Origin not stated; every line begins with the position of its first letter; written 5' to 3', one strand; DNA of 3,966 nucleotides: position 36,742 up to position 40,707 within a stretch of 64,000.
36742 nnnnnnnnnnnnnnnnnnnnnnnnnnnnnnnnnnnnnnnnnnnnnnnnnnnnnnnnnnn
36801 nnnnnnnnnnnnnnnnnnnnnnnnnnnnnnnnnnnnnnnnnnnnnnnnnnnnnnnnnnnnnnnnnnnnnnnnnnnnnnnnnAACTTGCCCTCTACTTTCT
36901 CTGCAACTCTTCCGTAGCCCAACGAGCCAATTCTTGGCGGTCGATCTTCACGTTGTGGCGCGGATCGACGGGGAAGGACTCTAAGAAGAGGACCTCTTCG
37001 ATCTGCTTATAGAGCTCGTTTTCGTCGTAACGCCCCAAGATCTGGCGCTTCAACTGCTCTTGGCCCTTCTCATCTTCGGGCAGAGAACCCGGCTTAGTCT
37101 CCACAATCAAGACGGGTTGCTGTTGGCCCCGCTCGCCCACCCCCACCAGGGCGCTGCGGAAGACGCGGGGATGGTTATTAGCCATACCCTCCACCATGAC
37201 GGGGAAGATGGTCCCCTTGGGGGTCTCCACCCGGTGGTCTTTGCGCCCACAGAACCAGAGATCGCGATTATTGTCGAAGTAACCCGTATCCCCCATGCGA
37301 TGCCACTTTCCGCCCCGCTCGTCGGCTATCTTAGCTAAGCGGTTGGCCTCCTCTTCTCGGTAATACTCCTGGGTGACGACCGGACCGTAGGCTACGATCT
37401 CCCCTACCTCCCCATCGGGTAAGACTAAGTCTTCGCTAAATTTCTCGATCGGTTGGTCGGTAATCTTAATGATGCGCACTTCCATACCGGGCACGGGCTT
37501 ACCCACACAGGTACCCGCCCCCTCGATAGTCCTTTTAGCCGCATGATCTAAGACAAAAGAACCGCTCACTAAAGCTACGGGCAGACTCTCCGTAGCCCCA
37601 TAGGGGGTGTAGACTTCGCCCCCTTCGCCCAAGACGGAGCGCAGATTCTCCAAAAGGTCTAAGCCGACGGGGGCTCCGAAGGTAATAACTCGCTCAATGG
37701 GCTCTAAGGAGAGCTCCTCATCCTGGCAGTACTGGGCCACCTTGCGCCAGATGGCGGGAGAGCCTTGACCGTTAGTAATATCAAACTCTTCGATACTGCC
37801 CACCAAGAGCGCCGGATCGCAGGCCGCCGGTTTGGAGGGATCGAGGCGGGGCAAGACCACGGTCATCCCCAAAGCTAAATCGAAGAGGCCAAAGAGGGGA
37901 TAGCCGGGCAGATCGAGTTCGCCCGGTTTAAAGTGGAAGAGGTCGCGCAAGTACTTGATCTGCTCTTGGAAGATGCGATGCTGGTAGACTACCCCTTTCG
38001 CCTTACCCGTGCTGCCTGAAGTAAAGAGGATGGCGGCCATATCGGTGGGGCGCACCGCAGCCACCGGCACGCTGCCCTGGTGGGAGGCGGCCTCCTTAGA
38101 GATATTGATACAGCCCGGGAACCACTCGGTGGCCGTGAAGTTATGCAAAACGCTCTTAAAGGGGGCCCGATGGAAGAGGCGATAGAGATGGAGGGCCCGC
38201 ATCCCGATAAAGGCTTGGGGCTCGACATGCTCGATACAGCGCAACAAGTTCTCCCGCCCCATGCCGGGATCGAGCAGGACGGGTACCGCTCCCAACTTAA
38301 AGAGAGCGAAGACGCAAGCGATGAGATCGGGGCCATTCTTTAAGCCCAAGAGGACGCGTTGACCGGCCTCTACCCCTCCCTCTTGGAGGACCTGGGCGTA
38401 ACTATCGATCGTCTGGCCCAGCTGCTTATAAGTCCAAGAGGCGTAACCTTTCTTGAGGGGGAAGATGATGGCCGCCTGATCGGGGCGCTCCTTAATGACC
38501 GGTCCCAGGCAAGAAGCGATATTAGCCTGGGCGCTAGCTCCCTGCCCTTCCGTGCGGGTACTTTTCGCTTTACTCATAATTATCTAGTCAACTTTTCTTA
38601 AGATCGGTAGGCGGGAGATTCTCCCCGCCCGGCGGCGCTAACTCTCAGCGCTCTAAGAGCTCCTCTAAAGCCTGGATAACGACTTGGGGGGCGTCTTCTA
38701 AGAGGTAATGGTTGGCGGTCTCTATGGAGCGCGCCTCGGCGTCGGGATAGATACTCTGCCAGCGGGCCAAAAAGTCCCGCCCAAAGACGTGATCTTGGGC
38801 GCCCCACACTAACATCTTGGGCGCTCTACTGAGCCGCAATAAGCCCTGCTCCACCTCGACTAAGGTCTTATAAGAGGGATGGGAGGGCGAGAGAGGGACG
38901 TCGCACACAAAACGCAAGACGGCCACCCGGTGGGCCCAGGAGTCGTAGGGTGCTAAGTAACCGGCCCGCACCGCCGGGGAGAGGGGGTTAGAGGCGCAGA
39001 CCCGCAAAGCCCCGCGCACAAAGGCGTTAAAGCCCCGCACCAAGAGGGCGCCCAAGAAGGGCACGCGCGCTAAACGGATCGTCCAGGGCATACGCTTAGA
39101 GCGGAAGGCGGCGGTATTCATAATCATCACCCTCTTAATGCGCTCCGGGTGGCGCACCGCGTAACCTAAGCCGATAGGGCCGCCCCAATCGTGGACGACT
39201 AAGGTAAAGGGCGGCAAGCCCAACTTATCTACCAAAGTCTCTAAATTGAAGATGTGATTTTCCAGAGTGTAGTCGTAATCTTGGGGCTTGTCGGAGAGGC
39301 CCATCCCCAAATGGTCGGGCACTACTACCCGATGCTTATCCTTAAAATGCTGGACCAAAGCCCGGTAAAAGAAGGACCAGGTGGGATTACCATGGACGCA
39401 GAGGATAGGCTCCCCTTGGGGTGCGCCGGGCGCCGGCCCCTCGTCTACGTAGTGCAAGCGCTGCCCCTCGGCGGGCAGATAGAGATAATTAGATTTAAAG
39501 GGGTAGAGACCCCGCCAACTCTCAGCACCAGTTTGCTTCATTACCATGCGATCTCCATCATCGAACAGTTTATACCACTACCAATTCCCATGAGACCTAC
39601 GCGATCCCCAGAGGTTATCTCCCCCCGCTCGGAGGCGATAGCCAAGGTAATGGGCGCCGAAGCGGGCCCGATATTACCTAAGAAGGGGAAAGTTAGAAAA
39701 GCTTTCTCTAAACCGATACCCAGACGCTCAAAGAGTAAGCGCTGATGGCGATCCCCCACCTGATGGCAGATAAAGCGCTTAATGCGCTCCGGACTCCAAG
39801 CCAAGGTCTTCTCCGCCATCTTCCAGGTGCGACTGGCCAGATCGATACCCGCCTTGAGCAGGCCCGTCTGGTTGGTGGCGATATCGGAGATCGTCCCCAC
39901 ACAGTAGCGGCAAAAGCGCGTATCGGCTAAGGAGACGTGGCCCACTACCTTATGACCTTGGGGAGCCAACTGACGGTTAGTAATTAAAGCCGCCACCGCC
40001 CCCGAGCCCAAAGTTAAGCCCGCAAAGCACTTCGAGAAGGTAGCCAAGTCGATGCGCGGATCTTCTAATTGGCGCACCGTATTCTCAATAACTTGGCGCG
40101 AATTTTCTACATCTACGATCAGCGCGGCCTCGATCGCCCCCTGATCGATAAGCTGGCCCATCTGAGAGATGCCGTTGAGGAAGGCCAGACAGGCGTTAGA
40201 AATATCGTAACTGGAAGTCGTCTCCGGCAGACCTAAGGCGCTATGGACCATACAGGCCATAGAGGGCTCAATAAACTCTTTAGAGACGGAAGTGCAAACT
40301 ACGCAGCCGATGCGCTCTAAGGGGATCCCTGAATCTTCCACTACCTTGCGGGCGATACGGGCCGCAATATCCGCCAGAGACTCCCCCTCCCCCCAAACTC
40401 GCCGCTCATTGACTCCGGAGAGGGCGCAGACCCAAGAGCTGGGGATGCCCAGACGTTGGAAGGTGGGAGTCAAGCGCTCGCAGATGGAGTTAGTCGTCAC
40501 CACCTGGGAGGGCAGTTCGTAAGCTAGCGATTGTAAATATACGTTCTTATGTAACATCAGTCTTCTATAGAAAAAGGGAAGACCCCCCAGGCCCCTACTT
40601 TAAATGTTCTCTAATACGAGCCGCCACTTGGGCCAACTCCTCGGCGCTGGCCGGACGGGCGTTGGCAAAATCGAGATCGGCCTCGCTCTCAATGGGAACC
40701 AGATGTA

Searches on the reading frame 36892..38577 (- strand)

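Call 70: search_protein_families(library=ncbifam, proteins=[window:36892-38577:-], max_evalue=0.00001)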
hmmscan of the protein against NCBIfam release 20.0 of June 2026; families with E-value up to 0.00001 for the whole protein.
window:36892-38577:- (561 aa): 89 families (the best 25 are shown)
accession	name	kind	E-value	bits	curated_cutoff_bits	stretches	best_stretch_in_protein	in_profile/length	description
NF006754.0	PRK09274.1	equivalog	1.9e-181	604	478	1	16-559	3-552/555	fatty acid CoA ligase family protein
NF045786.1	OlefBLtnSynXan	equivalog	3.3e-151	504.4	900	1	19-556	2-543/544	olefin beta-lactone synthetase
NF045785.1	OlefBLtnSynShew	equivalog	2.4e-130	435.5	850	1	44-554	34-551/552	olefin beta-lactone synthetase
NF004837.0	PRK06187.1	subfamily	7e-55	186.3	476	1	16-513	6-489/531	long-chain-fatty-acid--CoA ligase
NF004114.0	PRK05605.1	equivalog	5.8e-35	120.6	766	2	168-518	211-541/575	long-chain-fatty-acid--CoA ligase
TIGR01733.1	AA-adenyl-dom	subfamily_domain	1.6e-34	119.5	317.4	1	49-450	1-382/409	amino acid adenylation domain-containing protein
NF004822.0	PRK06178.1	equivalog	6.1e-32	110.9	782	2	353-537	388-552/571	acyl-CoA synthetase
NF005702.0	PRK07514.1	subfamily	2.2e-31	108.8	558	1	36-513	18-468/506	malonyl-CoA synthase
NF006182.0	PRK08316.1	subfamily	1.4e-30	106.2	663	1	18-482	11-453/523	fatty acyl-CoA synthetase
NF052580.1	Str24CoAsynCasG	equivalog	6.5e-29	100.7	750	1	49-501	67-505/548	steroid-24-oyl-CoA synthetase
NF005801.1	PRK07656.1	equivalog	9.2e-29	100.4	657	1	43-483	22-440/500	FadD3 family acyl-CoA ligase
TIGR03098.1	ligase_PEP_1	hypoth_equivalog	1.6e-28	99.5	592.35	1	41-551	19-515/517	acyl-CoA ligase (AMP-forming), exosortase A system-associated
NF005676.0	PRK07470.1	equivalog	1.9e-28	99.4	774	1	14-537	16-514/544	acyl-CoA synthetase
NF009233.0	PRK12583.1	subfamily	2.9e-28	98.6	832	2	173-513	196-518/558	fatty acid CoA ligase family protein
TIGR01923.1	menE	equivalog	2e-27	96.1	330.15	1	49-528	1-428/442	o-succinylbenzoate--CoA ligase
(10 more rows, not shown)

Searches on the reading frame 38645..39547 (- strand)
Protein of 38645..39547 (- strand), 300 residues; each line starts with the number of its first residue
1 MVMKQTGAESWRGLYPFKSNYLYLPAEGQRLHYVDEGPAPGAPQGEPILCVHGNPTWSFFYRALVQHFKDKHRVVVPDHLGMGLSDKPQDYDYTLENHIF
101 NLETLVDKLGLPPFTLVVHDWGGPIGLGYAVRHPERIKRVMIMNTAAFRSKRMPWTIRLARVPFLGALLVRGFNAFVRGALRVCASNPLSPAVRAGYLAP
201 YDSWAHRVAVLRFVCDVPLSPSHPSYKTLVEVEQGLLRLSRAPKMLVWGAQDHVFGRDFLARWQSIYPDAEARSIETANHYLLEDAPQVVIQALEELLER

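Call 70: search_protein_families(library=ncbifam, proteins=[window:38645-39547:-], max_evalue=0.00001)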
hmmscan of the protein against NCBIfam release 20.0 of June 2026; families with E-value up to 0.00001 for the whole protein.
window:38645-39547:- (300 aa): 19 families
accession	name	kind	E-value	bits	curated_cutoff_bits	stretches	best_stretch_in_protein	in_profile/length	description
NF002938.0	PRK03592.1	equivalog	3.5e-51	174.3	241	1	23-299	14-290/298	haloalkane dehalogenase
NF002043.0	PRK00870.1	subfamily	8.8e-47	160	265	1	15-298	17-298/302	haloalkane dehalogenase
NF002873.0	PRK03204.1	equivalog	2.4e-45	155.1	466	1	12-294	9-281/286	haloalkane dehalogenase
NF051488.1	bifunc_PcaDC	exception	7.2e-17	61.6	390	1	60-162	27-128/375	bifunctional 3-oxoadipate enol-lactonase/4-carboxymuconolactone decarboxylase PcaDC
TIGR02427.1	protocat_pcaD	equivalog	6.4e-16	58.5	255.85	1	59-163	27-130/251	3-oxoadipate enol-lactonase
NF050089.1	i_nPHAscl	equivalog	1.1e-15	57.5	300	1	45-149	18-121/288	intracellular short-chain-length polyhydroxyalkanoate depolymerase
TIGR01250.1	pro_imino_pep_2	subfamily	3.8e-14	52.9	167.65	1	45-146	25-130/288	proline iminopeptidase-family hydrolase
TIGR03056.1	bchO_mg_che_rel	equivalog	3.8e-13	49.1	172.55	1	23-297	10-276/278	alpha/beta fold hydrolase BchO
NF045632.1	hydroxlase_HsaD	equivalog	1.6e-12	47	400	1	26-146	19-138/290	4,5:9,10-diseco-3-hydroxy-5,9,17-trioxoandrosta-1(10),2-diene-4-oate hydrolase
NF051487.1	bifunc_PcaCD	exception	3e-12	46.4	430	1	30-162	157-290/413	bifunctional 4-carboxymuconolactone decarboxylase/3-oxoadipate enol-lactonase PcaCD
TIGR01249.1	pro_imino_pep_1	equivalog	3.5e-12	46.1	259.75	1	27-156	13-139/307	prolyl aminopeptidase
TIGR03611.1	RutD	equivalog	8.7e-12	45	238.5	1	51-146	19-114/258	pyrimidine utilization protein D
NF004514.1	PRK05855.1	equivalog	2.2e-11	43.1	455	1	41-140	18-118/578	SDR family oxidoreductase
TIGR03695.1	menH_SHCHC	equivalog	7.2e-11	42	208.55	1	46-145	3-104/252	2-succinyl-6-hydroxy-2,4-cyclohexadiene-1-carboxylate synthase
NF011457.0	PRK14875.1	equivalog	1.3e-09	37.5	307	1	27-147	118-233/372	acetoin dehydrogenase dihydrolipoyllysine-residue acetyltransferase subunit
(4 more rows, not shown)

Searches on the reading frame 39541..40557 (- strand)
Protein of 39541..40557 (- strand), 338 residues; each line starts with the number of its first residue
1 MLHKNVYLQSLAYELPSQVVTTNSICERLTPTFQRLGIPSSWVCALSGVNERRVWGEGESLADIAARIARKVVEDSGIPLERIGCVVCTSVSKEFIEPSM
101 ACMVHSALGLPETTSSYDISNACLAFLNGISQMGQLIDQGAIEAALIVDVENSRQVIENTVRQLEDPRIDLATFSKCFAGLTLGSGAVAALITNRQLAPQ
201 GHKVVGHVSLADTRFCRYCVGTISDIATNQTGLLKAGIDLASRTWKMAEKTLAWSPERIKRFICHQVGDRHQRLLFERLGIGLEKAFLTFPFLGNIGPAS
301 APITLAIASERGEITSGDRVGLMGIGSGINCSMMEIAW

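Call 70: search_protein_families(library=ncbifam, proteins=[window:39541-40557:-], max_evalue=0.00001)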
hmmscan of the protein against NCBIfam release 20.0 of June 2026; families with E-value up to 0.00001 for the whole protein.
window:39541-40557:- (338 aa): 10 families
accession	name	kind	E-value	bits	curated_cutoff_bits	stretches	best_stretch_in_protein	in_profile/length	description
NF006720.0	PRK09258.1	equivalog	1.3e-120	402.8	285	1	1-338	1-338/338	3-oxoacyl-ACP synthase III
NF006829.0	PRK09352.1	subfamily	7.2e-35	120.5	249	1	6-338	5-321/322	beta-ketoacyl-ACP synthase 3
TIGR00747.1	fabH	subfamily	8.1e-31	107.3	292.1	1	8-331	5-315/322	beta-ketoacyl-ACP synthase III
NF005541.0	PRK07204.1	equivalog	3.1e-22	79.4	402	1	34-153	26-145/329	beta-ketoacyl-ACP synthase III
NF004623.0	PRK05963.1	equivalog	1.2e-18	67.5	437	2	10-131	10-123/328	beta-ketoacyl-ACP synthase III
NF003274.0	PRK04262.1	equivalog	4.3e-12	45.7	244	1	47-153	37-143/347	hydroxymethylglutaryl-CoA synthase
NF005308.0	PRK06840.1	equivalog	6.5e-12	45.1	315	1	4-160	3-153/339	3-oxoacyl-ACP synthase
NF005703.0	PRK07515.1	equivalog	1.7e-08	33.8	304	1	57-152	92-185/373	beta-ketoacyl-ACP synthase III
NF009519.0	PRK12880.1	equivalog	5.5e-08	32.5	436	1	46-148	45-147/353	beta-ketoacyl-ACP synthase III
NF005293.2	PRK06816.1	subfamily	7.1e-08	31.9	450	0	61-196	62-202/378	StlD/DarB family beta-ketosynthase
